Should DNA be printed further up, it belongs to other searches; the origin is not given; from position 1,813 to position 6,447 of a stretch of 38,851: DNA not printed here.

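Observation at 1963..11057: Tandem operon of two giant (about 1445 and 1581 aa) paralogous metzincin lipoproteins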

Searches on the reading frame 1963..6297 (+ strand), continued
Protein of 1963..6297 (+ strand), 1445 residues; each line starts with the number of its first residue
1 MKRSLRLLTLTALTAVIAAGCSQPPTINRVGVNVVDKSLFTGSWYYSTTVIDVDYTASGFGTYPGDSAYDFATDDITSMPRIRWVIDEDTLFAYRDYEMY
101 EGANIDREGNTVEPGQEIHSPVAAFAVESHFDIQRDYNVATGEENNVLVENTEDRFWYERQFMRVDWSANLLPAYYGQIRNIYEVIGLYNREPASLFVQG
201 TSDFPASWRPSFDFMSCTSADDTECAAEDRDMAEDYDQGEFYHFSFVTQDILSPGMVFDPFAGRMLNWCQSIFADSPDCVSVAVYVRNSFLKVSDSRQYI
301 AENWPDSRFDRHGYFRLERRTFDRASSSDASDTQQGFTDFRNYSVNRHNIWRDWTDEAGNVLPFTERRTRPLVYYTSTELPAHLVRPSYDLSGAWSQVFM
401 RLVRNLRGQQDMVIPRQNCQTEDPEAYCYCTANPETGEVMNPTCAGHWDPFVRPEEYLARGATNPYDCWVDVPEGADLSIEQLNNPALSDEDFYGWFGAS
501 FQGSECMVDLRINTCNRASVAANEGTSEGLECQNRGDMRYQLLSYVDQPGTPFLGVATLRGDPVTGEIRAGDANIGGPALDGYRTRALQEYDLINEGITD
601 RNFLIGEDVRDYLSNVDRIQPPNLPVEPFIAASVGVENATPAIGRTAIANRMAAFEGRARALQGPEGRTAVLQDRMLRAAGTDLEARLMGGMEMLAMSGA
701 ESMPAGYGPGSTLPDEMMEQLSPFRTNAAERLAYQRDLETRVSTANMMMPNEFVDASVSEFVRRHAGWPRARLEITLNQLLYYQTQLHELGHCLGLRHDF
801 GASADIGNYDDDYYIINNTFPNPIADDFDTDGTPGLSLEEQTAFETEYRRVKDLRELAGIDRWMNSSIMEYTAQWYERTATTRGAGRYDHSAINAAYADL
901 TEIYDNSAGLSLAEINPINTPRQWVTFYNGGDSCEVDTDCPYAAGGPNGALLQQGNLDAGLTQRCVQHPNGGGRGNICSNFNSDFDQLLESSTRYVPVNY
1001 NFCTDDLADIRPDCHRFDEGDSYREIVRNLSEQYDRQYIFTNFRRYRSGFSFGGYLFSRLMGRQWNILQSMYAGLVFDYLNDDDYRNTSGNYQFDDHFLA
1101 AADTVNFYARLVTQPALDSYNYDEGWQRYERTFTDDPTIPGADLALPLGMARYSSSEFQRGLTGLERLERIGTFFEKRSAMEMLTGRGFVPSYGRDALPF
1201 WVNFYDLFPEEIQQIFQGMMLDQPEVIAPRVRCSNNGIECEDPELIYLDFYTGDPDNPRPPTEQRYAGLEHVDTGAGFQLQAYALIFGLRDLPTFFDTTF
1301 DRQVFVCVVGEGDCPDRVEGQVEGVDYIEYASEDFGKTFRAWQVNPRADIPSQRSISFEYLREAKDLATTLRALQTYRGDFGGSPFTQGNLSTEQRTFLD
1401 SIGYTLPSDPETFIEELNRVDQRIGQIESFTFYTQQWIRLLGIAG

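Call 40: find_homologous_proteins(query=L056:7001-10825:+)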
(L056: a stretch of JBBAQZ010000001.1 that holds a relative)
Query L056:7001-10825:+ (1275 aa): 240 proteins with E <= 0.001 among 8000 candidates; the best 120 are listed.
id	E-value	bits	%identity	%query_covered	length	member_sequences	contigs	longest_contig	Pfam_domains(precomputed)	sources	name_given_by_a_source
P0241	0.0e+0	2974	100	100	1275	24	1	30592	PF16313.12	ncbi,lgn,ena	-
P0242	0.0e+0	2703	89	100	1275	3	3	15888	PF16313.12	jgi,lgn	-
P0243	0.0e+0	2607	85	100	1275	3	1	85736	PF16313.12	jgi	jgi:hypothetical protein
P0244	0.0e+0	2605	86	100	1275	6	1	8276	PF16313.12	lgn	-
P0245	0.0e+0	2582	85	100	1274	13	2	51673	PF16313.12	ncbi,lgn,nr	ncbi:MAG: hypothetical protein GQE15_41170 [Archangiaceae bacterium]|nr:hypothetical protein [Archan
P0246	0.0e+0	2504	82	100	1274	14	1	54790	PF16313.12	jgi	jgi:hypothetical protein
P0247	0.0e+0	2466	81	100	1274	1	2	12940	PF16313.12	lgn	-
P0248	0.0e+0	2396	78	100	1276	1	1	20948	PF16313.12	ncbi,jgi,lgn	-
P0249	0.0e+0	2378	78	100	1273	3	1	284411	PF16313.12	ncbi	-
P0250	0.0e+0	1986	79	82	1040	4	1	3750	PF16313.12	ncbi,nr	ncbi:MAG: zinc-dependent metalloprotease, partial [Myxococcaceae bacterium]|nr:zinc-dependent metall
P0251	0.0e+0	1902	64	100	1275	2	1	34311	PF16313.12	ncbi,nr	ncbi:MAG: zinc-dependent metalloprotease [Myxococcaceae bacterium]|nr:zinc-dependent metalloprotease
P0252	0.0e+0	1856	63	100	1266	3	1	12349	PF16313.12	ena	-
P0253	0.0e+0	1854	63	99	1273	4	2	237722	PF16313.12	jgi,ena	-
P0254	0.0e+0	1849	63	99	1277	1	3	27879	PF16313.12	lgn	-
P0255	0.0e+0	1849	62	99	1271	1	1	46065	PF16313.12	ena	-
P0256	0.0e+0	1808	62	100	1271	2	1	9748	PF16313.12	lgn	-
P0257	0.0e+0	1790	62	99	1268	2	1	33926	PF16313.12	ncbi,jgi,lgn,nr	ncbi:MAG: zinc-dependent metalloprotease [Myxococcaceae bacterium]|nr:zinc-dependent metalloprotease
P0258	0.0e+0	1767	59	100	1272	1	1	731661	PF16313.12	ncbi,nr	ncbi:MAG: zinc-dependent metalloprotease [Archangiaceae bacterium]|nr:zinc-dependent metalloprotease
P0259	0.0e+0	1763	61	100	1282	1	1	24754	PF16313.12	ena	-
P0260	0.0e+0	1760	59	100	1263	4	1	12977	PF16313.12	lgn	-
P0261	0.0e+0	1746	61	98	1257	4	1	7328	PF16313.12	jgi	jgi:hypothetical protein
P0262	0.0e+0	1742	58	100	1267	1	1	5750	PF16313.12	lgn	-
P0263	0.0e+0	1730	59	99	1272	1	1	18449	PF16313.12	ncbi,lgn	ncbi:MAG: zinc-dependent metalloprotease [Myxococcota bacterium]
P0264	0.0e+0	1722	59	99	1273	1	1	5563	PF16313.12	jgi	jgi:hypothetical protein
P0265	0.0e+0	1716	59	100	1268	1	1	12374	PF16313.12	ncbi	-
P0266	0.0e+0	1714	59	98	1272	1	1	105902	PF16313.12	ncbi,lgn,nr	ncbi:MAG: zinc-dependent metalloprotease [Myxococcales bacterium]|nr:zinc-dependent metalloprotease 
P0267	0.0e+0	1713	58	99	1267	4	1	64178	PF16313.12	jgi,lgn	-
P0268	0.0e+0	1630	57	100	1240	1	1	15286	PF16313.12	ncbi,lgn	-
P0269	0.0e+0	1592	55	98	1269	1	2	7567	PF16313.12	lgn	-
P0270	0.0e+0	1589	55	98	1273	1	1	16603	PF16313.12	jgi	jgi:hypothetical protein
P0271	0.0e+0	1585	55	99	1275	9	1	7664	PF16313.12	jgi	-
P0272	0.0e+0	1581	56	100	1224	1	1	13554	PF16313.12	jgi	jgi:hypothetical protein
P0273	0.0e+0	1559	54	99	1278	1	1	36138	PF16313.12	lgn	-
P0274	0.0e+0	1543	53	99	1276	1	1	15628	PF16313.12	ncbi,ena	-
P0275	0.0e+0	1531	60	86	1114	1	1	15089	PF16313.12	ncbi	ncbi:MAG: zinc-dependent metalloprotease, partial [Myxococcaceae bacterium]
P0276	0.0e+0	1227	58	74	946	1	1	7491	PF16313.12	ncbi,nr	ncbi:MAG: zinc-dependent metalloprotease, partial [Deltaproteobacteria bacterium]|nr:zinc-dependent 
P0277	0.0e+0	1205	64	63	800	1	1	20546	PF16313.12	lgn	-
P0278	4.9e-269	914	39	99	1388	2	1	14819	PF16313.12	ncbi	-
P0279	1.5e-267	909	39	99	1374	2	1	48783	PF16313.12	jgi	jgi:hypothetical protein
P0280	1.3e-266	906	38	99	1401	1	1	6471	PF16313.12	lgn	-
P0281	5.1e-266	904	38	100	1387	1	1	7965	PF16313.12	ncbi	-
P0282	1.1e-265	903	37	100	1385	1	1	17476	PF16313.12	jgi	jgi:hypothetical protein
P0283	2.3e-265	902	39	99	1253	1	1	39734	PF16313.12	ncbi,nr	ncbi:MAG: zinc-dependent metalloprotease [Deltaproteobacteria bacterium]|nr:zinc-dependent metallopr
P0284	4.6e-263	894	37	99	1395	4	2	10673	PF16313.12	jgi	-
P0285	1.6e-261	889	37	99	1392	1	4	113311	PF16313.12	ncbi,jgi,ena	-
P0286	2.3e-258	878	38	99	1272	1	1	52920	PF16313.12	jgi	-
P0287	1.1e-256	873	38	99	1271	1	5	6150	PF16313.12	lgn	-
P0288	7.5e-253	860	36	65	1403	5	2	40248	PF16313.12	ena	-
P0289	3.7e-240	818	36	97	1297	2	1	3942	PF16313.12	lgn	-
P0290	8.8e-235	800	36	95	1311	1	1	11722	PF16313.12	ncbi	ncbi:MAG: zinc-dependent metalloprotease, partial [Pseudomonadota bacterium]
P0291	4.3e-225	768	37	96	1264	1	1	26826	PF16313.12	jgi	jgi:hypothetical protein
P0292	3.7e-221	755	35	99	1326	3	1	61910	PF16313.12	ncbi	-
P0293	9.4e-220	750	36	100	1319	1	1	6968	PF16313.12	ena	-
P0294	1.4e-219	750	36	100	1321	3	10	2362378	PF16313.12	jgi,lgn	jgi:hypothetical protein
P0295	4.3e-217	742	36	99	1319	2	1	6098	PF16313.12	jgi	jgi:hypothetical protein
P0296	7.8e-217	741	35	100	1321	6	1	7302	PF16313.12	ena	-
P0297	4.3e-216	738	35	99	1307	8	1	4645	PF16313.12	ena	-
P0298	1.2e-213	730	35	100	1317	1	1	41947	PF16313.12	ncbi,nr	ncbi:MAG: zinc-dependent metalloprotease [Deltaproteobacteria bacterium]|nr:zinc-dependent metallopr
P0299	4.4e-213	728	36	97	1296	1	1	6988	PF16313.12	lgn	-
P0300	6.7e-213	728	34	100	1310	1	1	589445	PF13688.13,PF16313.12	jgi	jgi:hypothetical protein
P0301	1.7e-211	723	35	98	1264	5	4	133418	PF16313.12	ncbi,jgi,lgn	jgi:hypothetical protein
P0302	7.6e-208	711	34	99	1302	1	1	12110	PF16313.12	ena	-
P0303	2.1e-204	700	34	100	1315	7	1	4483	PF16313.12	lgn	-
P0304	2.4e-200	686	34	100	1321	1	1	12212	PF16313.12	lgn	-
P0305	3.5e-189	649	35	93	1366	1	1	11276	PF16313.12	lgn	-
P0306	1.2e-187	644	34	94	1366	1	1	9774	PF16313.12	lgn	-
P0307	1.5e-187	644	32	100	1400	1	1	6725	PF16313.12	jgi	-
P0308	5.1e-187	642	33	98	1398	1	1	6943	PF16313.12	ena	-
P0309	1.5e-182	627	33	100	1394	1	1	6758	PF16313.12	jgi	jgi:hypothetical protein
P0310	1.5e-181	624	33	95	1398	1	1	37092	PF16313.12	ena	-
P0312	5.5e-181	622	32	99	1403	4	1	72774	PF16313.12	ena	-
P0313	4.2e-180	619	33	93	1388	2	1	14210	PF16313.12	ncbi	ncbi:MAG TPA: zinc-dependent metalloprotease [Polyangia bacterium]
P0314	2.4e-179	617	33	97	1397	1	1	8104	PF16313.12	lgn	-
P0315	5.1e-179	616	32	99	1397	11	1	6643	PF16313.12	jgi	-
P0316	6.8e-179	615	34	94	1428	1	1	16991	PF16313.12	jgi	jgi:Met-zincin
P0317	4.7e-178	612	31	97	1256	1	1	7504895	PF16313.12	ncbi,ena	-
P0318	7.1e-178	612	31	98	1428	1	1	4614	PF16313.12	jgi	jgi:hypothetical protein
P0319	1.3e-177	611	32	98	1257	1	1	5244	PF16313.12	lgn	-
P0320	3.1e-177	610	31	99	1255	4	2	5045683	PF16313.12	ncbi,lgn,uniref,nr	ncbi:zinc-dependent metalloprotease [Bradymonas sediminis]|uniref:EcxA zinc-binding domain-containin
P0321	2.6e-176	607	31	100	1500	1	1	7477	PF16313.12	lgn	-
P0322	8.8e-176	605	32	100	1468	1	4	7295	PF16313.12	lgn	-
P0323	1.1e-175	605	33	93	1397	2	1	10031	PF16313.12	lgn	-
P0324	2.6e-175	603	33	99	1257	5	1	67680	PF16313.12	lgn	-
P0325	7.7e-175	602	33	93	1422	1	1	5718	PF16313.12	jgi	jgi:hypothetical protein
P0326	2.8e-174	600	32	98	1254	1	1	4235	PF16313.12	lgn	-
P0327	6.2e-173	595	32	100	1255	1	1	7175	PF16313.12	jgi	jgi:hypothetical protein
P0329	3.4e-171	590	32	95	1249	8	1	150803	PF16313.12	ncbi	ncbi:MAG: zinc-dependent metalloprotease [bacterium]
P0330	4.3e-170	586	34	99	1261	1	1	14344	PF16313.12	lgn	-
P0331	3.5e-169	583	31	100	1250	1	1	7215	PF16313.12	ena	-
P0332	4.3e-169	583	32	79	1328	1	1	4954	PF16313.12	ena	-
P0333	6.5e-169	582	33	95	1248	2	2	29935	PF16313.12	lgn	-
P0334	1.5e-168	581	32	97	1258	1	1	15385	PF16313.12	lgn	-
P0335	3.4e-168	580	32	97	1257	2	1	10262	PF16313.12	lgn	-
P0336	7.5e-168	579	33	79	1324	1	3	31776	PF16313.12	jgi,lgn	-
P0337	2.9e-167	577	31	99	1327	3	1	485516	PF16313.12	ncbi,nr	ncbi:MAG: zinc-dependent metalloprotease [Deltaproteobacteria bacterium]|nr:zinc-dependent metallopr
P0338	3.0e-167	577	32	97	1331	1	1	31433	PF16313.12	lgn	-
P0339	1.0e-166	575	32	99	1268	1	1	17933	PF16313.12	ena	-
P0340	1.1e-166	575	31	98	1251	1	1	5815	PF16313.12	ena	-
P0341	6.3e-166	572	33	90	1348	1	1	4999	PF16313.12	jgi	jgi:hypothetical protein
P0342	1.5e-165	571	32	98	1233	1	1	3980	PF16313.12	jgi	-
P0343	1.7e-165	571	31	97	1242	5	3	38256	PF16313.12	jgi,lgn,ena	-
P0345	1.7e-164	567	32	99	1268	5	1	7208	PF16313.12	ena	-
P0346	1.9e-164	567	31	99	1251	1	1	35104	PF16313.12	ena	-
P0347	2.1e-164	567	32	75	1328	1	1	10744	PF16313.12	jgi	jgi:hypothetical protein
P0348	2.4e-164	567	32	100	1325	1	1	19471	PF16313.12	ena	-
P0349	6.6e-164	565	32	79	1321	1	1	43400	PF16313.12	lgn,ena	-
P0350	7.9e-164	565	32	97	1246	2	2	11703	PF16313.12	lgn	-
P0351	8.8e-164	565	33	93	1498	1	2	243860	PF16313.12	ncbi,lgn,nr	ncbi:MAG: hypothetical protein RMK29_02360 [Myxococcales bacterium]|nr:hypothetical protein [Myxococ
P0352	1.5e-163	564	31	97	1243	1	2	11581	PF16313.12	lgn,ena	-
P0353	3.0e-162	560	32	100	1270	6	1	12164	PF16313.12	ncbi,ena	-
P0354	2.2e-161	557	31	77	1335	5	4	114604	PF16313.12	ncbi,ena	-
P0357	1.1e-159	552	30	72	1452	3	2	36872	PF16313.12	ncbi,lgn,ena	-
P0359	1.5e-158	548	33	98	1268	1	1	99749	PF16313.12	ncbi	-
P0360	1.7e-158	548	32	79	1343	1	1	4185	PF16313.12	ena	-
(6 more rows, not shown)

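Call 56: search_protein_representatives(alignment_id=A4)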
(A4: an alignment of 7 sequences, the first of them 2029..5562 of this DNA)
Query: 7 sequences, 1072 profile positions. Proteins with E-value up to 0.001 (for the whole library): 4615; up to 1e-10: 2400; up to 1e-30: 1206. The best 150 are listed.
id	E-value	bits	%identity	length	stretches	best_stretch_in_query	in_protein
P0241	0.0e+00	1478.3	-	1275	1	2-1072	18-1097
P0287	0.0e+00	1371.9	-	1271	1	2-1072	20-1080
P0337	0.0e+00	1359.3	-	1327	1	1-1072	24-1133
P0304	0.0e+00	1220.6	-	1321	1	2-1072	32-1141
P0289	0.0e+00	1056.6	-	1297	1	4-1072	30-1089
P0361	0.0e+00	1047.8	-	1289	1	3-1072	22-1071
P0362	0.0e+00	1025.5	-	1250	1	2-1072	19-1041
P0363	0.0e+00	1021.0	-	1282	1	2-1072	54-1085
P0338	0.0e+00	1013.1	-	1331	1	2-1072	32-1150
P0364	1.4e-296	1003.5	-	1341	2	1-1072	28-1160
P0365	1.3e-283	960.5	-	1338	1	5-1072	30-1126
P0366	2.2e-282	956.5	-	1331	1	2-1072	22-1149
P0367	1.4e-279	947.2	-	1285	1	2-1072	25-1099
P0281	1.4e-279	947.2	-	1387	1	2-1072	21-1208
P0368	5.8e-278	941.8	-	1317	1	2-1072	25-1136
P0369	9.0e-271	918.0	-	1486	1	2-1072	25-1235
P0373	2.8e-264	896.5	-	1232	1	1-1070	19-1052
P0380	4.7e-248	842.8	-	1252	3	412-1072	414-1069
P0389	8.0e-236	802.3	-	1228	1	2-1069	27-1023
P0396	2.7e-231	787.3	-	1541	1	2-1072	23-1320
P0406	4.8e-221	753.4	-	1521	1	2-1069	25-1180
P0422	3.0e-213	727.5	-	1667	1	1-1066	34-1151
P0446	5.9e-203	693.5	-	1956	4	2-364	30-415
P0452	1.7e-199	682.0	-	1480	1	2-1064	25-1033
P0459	2.5e-197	674.9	-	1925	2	2-779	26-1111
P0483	4.0e-189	647.7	-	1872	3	1-370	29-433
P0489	9.2e-188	643.2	-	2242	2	386-1068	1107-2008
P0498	1.5e-186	639.1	-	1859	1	2-1072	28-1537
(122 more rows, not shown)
